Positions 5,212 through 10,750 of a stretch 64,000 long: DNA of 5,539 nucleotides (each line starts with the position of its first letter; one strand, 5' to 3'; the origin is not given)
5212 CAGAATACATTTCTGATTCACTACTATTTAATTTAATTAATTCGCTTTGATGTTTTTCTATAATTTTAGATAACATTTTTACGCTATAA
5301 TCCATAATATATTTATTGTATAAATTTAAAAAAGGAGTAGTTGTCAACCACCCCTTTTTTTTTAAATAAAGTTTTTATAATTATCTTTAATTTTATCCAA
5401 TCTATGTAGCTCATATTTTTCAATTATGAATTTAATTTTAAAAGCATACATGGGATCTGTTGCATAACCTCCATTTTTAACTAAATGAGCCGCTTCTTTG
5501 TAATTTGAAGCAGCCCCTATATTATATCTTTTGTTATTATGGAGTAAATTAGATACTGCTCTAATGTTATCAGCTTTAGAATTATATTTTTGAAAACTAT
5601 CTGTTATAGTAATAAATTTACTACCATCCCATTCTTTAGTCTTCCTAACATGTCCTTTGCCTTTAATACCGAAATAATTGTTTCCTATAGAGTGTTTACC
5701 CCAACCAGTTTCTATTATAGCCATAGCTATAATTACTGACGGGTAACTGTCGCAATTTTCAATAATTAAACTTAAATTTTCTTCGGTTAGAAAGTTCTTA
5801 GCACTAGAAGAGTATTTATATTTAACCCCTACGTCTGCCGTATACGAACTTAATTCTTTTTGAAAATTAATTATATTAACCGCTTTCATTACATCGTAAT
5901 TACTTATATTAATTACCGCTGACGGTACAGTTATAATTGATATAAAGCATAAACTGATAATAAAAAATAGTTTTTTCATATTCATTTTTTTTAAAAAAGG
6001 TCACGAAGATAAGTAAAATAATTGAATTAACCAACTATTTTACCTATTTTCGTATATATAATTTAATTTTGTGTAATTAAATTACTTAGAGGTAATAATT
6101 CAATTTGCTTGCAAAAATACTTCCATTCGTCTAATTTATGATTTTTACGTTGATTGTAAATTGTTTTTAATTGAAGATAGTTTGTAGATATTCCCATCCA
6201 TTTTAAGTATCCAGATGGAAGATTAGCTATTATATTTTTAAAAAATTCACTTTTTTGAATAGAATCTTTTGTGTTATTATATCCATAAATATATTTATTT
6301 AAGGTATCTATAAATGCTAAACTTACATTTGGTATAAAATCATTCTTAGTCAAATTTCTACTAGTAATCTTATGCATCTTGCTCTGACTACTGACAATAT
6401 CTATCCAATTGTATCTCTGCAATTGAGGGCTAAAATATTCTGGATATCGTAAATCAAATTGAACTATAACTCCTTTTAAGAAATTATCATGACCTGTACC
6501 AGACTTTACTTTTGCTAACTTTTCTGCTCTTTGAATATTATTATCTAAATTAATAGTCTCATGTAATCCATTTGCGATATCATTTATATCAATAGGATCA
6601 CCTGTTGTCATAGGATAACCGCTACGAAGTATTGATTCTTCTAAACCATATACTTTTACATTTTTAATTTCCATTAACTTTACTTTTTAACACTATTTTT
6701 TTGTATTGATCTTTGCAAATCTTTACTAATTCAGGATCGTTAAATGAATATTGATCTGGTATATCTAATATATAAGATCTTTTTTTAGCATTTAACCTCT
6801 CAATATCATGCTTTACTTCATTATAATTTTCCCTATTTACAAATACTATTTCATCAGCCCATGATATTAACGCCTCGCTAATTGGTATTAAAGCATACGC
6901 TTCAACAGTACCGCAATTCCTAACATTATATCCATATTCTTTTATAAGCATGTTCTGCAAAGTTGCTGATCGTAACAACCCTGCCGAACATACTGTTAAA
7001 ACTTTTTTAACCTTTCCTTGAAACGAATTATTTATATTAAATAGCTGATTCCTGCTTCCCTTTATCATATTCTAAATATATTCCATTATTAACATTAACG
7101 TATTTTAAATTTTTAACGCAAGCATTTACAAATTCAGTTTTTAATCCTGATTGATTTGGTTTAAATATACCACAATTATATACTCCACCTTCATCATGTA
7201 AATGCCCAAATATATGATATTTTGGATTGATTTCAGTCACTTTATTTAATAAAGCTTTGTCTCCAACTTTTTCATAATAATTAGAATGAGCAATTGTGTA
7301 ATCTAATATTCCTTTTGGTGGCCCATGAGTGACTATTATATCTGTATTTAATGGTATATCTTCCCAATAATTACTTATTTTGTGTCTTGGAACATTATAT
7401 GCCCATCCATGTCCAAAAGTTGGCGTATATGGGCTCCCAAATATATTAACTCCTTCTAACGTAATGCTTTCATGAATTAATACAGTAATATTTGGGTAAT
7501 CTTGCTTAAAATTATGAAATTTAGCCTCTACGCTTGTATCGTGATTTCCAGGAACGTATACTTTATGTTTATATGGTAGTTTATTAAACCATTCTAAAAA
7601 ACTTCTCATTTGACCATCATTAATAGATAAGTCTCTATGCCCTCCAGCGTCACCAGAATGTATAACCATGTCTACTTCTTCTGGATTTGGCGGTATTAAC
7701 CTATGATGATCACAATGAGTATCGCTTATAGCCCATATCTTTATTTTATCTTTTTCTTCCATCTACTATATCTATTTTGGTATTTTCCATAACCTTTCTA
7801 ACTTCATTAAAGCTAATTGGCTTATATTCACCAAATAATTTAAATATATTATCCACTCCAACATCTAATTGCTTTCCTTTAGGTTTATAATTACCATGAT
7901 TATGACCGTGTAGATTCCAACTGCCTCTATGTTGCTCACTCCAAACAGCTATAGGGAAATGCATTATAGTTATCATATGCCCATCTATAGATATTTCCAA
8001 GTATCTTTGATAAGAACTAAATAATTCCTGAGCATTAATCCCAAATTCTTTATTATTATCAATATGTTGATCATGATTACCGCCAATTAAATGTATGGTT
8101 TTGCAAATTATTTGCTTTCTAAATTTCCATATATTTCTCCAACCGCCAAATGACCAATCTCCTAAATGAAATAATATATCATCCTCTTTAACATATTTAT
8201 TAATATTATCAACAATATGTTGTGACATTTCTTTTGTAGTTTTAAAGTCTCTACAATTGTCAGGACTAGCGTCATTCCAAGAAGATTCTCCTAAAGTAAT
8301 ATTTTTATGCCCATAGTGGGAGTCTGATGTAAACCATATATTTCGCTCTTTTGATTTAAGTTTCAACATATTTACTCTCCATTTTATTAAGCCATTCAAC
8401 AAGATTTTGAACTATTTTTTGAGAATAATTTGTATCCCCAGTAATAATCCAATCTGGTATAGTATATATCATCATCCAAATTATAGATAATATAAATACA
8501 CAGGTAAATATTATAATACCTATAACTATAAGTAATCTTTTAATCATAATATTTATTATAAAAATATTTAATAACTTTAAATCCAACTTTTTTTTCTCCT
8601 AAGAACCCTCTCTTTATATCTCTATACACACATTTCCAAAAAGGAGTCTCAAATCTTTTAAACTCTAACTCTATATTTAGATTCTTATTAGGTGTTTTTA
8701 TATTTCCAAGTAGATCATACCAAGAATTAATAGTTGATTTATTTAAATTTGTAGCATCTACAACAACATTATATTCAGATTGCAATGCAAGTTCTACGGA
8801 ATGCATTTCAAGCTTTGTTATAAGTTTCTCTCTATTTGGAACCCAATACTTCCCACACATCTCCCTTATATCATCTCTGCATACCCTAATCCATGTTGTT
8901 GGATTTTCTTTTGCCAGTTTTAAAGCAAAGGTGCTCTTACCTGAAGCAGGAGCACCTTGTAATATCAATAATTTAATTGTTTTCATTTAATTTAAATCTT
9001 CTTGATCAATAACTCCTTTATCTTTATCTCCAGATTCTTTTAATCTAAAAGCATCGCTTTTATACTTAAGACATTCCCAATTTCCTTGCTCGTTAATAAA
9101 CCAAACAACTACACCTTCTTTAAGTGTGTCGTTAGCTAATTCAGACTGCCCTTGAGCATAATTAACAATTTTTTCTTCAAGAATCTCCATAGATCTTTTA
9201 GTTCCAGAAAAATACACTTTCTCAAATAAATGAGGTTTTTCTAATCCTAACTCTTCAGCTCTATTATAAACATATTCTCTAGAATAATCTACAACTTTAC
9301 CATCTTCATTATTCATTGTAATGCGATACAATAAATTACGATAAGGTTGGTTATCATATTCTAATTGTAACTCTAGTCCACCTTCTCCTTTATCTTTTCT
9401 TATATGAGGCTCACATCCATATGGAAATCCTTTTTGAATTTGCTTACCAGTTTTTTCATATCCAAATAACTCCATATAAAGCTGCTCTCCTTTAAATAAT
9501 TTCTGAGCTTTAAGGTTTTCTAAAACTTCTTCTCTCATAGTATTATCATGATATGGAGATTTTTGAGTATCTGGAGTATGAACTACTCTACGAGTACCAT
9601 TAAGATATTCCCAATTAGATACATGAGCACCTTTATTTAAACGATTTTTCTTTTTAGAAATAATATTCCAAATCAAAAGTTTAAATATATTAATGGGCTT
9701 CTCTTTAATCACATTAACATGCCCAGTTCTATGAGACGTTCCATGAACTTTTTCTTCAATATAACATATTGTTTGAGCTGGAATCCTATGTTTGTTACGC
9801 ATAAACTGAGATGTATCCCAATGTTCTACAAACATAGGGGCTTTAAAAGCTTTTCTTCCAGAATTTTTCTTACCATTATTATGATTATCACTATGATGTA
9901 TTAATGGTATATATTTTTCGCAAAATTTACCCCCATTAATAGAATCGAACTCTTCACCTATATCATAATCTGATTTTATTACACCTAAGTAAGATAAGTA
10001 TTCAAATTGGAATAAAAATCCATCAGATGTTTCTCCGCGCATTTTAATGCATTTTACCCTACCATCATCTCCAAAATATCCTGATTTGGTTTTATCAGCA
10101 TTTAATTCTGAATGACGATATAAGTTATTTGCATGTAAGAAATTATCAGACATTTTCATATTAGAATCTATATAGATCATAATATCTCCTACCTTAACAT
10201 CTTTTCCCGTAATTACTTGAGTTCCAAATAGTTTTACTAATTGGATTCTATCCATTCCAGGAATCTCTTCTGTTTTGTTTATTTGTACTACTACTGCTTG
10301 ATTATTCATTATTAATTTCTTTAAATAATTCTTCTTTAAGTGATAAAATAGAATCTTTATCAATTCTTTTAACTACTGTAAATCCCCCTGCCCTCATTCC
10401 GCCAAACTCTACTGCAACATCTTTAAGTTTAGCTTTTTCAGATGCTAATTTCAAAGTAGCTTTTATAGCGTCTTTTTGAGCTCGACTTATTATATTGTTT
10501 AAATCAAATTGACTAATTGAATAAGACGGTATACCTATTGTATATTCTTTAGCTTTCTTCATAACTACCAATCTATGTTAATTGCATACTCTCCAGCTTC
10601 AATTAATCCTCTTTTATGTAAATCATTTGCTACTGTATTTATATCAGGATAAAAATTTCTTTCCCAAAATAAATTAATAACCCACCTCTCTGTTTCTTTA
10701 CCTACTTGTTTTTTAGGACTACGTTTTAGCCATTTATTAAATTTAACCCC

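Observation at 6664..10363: Split RNA-repair cassette: RNA ligase, polynucleotide-kinase-type P-loop kinase, two calcineurin-like phosphoesterases, LMW-PTP-like phosphatase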

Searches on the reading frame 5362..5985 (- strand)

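Call 20: search_protein_families(library=phrogs, proteins=[window:5362-5985:-], max_evalue=0.00001)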
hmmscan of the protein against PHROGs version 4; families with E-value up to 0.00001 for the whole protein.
window:5362-5985:- (207 aa): 8 families
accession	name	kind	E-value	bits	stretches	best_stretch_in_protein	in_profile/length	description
phrog_3513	-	lysis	6.8e-36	124.7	1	81-201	664-795/1434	endolysin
phrog_12727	-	lysis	3.7e-25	90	1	81-203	24-157/393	endolysin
phrog_10051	-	lysis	9.3e-22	78.8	1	80-192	97-212/455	endolysin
phrog_18032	-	lysis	2.6e-21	77.5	1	82-201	26-157/248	endolysin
phrog_1309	-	lysis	3.7e-21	77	1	81-199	21-153/410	endolysin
phrog_10967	-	lysis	1.6e-15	58.6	1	82-205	26-161/266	endolysin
phrog_326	-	other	6.3e-12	45.4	1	72-201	139-282/985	tail protein with endopeptidase domain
phrog_8251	-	lysis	3.1e-10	41.1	1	102-198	50-149/250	endolysin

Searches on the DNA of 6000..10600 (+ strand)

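Call 7: search_dna_similar(query=window:6000-10600:+, collection=phages, mode=near)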
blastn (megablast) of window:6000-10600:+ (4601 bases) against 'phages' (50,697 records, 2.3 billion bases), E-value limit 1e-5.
No match.

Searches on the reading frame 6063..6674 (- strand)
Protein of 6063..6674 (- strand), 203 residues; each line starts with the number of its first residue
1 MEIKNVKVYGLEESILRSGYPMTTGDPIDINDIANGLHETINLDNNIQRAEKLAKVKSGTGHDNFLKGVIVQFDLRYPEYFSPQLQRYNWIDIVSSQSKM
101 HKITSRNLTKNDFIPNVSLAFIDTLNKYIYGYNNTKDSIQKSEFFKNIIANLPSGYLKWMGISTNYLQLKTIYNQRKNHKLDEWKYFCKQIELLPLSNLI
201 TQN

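Call 3: search_protein_families(library=pfam, proteins=[window:6063-6674:-], max_evalue=0.01)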
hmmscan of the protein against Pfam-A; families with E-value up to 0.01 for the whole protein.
window:6063-6674:- (203 aa): 1 family
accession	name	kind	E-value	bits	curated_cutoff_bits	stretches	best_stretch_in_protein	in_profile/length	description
PF08454.17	RIH_assoc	-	0.0047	17.3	28.5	1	77-149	25-96/99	RyR and IP3R Homology associated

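Call 4: search_protein_families(library=phrogs, proteins=[window:6063-6674:-], max_evalue=0.001)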
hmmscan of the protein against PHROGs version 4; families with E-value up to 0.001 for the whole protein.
window:6063-6674:- (203 aa): 1 family
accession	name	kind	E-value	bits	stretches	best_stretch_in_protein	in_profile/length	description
phrog_6721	-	unknown function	9.5e-52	176.8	1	2-201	9-215/218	-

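Call 14: search_protein_families(library=ncbifam, proteins=[window:6063-6674:-], max_evalue=1)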
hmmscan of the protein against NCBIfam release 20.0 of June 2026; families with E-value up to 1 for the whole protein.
window:6063-6674:- (203 aa): 0 families

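Call 15: search_protein_families(library=pfam, proteins=[window:6063-6674:-], max_evalue=10)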
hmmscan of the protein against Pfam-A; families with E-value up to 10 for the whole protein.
window:6063-6674:- (203 aa): 3 families
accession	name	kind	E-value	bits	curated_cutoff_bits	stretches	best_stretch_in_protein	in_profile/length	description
PF08454.17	RIH_assoc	-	0.0047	17.3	28.5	1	77-149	25-96/99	RyR and IP3R Homology associated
PF10581.15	Synapsin_N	-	0.031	14.3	27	1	147-158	12-23/29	Synapsin N-terminal region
PF20086.4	DUF6478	-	0.049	13.3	27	1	68-109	208-248/257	Family of unknown function (DUF6478)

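Call 56: search_solved_structures(query=window:6063-6674:-, max_evalue=10, show_alignments=2)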
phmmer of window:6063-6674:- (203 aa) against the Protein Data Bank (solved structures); distinct sequences matched with E-value up to 10: 3.
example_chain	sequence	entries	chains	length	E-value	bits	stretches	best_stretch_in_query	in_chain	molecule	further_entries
2kjg_A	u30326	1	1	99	0.072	16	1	126-179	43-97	Archaeal protein SSO6904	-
8axy_A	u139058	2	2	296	0.33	13.8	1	2-52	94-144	Probable endonuclease 4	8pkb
8edd_A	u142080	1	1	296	0.34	13.8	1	2-52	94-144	Probable endonuclease 4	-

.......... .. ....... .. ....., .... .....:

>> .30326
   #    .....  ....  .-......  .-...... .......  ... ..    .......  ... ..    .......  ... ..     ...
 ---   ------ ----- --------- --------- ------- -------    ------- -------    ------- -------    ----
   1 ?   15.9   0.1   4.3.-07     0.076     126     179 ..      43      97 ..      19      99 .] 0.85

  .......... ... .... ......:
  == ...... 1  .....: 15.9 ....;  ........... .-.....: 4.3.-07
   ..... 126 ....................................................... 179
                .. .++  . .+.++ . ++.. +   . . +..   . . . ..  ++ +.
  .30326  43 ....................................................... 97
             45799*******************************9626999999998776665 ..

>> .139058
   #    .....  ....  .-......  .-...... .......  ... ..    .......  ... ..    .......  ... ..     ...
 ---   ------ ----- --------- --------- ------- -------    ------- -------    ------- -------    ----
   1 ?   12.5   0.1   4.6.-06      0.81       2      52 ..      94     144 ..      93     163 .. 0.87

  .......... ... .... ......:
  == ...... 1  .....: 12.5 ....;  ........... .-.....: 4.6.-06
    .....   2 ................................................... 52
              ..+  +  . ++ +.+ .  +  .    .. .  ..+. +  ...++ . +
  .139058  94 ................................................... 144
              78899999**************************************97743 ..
